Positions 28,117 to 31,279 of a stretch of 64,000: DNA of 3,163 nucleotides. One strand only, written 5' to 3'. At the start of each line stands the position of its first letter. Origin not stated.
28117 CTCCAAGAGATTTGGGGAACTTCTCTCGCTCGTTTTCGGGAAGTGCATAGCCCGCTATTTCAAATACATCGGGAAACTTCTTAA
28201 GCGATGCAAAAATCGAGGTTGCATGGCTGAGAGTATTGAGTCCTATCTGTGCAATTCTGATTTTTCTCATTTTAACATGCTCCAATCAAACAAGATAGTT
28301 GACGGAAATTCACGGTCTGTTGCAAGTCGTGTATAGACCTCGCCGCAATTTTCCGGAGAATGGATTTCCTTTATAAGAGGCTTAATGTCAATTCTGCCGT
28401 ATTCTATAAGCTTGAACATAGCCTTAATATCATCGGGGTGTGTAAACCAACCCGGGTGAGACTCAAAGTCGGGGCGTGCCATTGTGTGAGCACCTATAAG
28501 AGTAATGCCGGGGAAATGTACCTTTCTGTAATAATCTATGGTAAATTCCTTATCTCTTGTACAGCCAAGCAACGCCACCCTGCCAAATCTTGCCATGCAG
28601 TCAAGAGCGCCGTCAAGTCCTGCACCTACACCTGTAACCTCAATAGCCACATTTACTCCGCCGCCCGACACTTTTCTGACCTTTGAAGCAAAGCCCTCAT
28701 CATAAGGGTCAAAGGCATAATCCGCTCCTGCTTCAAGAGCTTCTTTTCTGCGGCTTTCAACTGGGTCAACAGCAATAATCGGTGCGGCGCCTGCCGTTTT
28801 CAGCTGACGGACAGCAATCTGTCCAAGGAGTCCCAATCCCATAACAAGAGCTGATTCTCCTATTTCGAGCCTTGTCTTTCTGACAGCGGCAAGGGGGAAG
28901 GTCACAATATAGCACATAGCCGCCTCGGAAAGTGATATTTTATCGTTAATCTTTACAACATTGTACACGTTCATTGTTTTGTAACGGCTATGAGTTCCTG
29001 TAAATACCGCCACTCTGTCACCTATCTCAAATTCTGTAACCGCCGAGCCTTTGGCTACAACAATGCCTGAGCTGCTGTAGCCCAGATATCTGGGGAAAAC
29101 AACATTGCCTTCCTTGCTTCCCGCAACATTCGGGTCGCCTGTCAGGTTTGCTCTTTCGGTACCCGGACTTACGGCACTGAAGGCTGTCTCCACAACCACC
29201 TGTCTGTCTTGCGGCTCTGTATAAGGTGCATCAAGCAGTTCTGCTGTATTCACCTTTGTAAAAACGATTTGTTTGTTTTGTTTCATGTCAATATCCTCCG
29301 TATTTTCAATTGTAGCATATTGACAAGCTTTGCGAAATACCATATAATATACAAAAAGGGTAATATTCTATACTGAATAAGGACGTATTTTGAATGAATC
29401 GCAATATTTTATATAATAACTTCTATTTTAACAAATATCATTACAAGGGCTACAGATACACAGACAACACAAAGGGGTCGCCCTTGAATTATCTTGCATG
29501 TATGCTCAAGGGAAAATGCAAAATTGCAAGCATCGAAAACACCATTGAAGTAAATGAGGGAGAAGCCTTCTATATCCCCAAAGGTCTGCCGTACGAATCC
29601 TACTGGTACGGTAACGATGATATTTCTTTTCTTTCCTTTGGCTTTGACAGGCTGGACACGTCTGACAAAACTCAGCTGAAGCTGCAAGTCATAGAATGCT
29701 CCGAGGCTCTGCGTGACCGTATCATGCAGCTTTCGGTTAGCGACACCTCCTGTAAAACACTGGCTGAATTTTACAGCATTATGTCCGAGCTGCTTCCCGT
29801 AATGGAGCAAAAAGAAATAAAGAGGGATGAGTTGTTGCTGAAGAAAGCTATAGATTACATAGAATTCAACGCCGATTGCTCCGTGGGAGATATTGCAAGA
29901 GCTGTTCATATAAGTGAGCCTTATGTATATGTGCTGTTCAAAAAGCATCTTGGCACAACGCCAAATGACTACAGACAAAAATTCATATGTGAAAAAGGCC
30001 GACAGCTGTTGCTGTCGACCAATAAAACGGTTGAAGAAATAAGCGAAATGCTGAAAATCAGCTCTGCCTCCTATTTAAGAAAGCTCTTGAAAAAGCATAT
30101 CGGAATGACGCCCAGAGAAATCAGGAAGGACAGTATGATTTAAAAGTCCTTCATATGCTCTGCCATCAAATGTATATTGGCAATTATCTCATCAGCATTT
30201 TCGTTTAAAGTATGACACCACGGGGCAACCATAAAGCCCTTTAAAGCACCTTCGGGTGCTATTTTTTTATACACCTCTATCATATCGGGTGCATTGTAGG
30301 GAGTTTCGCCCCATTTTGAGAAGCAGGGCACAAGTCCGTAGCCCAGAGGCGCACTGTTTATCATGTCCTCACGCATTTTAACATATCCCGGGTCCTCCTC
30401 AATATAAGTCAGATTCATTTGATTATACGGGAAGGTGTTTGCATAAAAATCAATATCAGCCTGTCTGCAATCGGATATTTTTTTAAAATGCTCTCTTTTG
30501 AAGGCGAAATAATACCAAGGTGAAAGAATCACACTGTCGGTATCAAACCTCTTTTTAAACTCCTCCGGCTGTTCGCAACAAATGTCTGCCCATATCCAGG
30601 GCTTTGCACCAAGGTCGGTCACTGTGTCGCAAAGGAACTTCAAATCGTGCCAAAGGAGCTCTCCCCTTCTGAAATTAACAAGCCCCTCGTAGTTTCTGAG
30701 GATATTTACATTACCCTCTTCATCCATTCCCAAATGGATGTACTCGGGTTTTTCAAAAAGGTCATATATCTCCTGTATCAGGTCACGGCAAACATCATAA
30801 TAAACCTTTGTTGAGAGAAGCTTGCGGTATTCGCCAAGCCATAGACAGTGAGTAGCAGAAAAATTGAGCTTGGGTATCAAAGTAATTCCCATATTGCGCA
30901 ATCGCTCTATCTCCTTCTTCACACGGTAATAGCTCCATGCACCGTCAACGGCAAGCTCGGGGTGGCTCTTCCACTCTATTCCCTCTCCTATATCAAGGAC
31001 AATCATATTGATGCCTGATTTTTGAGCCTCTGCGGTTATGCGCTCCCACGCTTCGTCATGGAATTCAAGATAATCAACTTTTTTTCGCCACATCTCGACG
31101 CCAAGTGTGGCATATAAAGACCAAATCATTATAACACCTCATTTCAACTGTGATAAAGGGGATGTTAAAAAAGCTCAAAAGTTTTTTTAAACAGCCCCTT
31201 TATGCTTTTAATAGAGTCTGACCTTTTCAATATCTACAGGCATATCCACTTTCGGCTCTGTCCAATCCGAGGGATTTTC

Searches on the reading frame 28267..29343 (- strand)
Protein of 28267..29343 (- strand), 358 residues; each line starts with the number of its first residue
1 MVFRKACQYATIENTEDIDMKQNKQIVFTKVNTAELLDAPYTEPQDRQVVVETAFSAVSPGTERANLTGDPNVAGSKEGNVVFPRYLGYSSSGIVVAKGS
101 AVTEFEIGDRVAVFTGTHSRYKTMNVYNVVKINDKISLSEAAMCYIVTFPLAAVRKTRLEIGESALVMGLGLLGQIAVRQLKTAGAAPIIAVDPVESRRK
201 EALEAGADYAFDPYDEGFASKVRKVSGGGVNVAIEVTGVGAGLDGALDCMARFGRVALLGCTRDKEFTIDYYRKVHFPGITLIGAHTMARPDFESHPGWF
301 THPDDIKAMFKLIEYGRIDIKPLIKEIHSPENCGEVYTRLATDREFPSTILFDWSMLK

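Call 6: search_protein_families(library=pfam, proteins=[window:28267-29343:-], max_evalue=0.001)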
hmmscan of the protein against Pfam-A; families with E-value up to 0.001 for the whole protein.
window:28267-29343:- (358 aa): 3 families
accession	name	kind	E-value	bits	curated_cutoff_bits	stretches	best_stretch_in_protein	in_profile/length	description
PF00107.32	ADH_zinc_N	-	7.1e-21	74.9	31.8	1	173-294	2-121/129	Zinc-binding dehydrogenase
PF08240.17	ADH_N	-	1.4e-05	25.7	23.5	1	77-114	27-63/104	Alcohol dehydrogenase GroES-like domain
PF16912.11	Glu_dehyd_C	-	0.00022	21.2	34.9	1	163-271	32-141/211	Glucose dehydrogenase C-terminus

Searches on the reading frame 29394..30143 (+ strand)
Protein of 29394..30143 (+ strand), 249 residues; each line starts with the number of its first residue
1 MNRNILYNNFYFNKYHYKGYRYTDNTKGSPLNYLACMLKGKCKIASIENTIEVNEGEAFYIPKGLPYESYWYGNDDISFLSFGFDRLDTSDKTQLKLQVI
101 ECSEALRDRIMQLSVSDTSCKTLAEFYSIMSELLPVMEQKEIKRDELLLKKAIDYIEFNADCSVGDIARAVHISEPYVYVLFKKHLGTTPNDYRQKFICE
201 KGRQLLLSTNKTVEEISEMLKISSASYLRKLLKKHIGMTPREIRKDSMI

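Call 6: search_protein_families(library=pfam, proteins=[window:29394-30143:+], max_evalue=0.001)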
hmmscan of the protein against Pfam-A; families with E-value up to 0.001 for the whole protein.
window:29394-30143:+ (249 aa): 3 families
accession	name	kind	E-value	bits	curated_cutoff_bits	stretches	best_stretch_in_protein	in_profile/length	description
PF00165.29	HTH_AraC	-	3.5e-20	72.1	26.6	2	207-245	2-42/42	Bacterial regulatory helix-turn-helix proteins, AraC family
PF12833.13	HTH_18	-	9.8e-17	61.5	33.6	1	167-245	1-79/80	Helix-turn-helix domain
PF22200.2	ExsA_N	-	0.00016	22.5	27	0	32-149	1-122/136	ExsA N-terminal regulatory domain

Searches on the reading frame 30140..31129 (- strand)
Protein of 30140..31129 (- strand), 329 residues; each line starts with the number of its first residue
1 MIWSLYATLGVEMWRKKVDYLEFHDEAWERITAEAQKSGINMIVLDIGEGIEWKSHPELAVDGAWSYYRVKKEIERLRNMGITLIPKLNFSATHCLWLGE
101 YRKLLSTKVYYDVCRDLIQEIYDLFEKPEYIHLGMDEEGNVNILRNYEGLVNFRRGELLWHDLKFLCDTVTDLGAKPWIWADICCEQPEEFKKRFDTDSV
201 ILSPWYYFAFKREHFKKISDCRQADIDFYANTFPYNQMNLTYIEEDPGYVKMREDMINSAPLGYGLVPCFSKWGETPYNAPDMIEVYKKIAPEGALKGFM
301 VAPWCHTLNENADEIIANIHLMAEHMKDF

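Call 6: search_protein_families(library=pfam, proteins=[window:30140-31129:-], max_evalue=0.001)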
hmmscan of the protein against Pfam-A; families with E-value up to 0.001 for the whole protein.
window:30140-31129:- (329 aa): 1 family
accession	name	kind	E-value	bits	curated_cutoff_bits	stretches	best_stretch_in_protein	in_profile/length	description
PF01261.30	AP_endonuc_2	-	0.00083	19.6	31.1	0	10-127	11-117/249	Xylose isomerase-like TIM barrel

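Call 71: search_solved_structures(query=window:30143-31129:-, max_evalue=1)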
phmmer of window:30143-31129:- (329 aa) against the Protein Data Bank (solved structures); distinct sequences matched with E-value up to 1: 4.
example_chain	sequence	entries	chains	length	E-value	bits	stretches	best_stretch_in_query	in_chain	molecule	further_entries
9fyl_A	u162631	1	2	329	1.7e-05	27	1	34-107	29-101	Glycoside hydrolase family 20 catalytic domain-containing protein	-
9fym_A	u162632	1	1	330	1.8e-05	26.9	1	34-107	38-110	Glycoside hydrolase family 20 catalytic domain-containing protein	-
8bal_A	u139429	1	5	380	0.0002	23.5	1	35-90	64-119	Beta-N-acetylhexosaminidase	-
4h04_A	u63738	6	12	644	0.18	13.7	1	63-102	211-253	Lacto-N-biosidase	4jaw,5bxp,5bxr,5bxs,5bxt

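Call 72: search_protein_families(library=ncbifam, proteins=[window:30143-31129:-], max_evalue=0.01)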
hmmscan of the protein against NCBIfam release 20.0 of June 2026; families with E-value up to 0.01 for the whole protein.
window:30143-31129:- (329 aa): 0 families
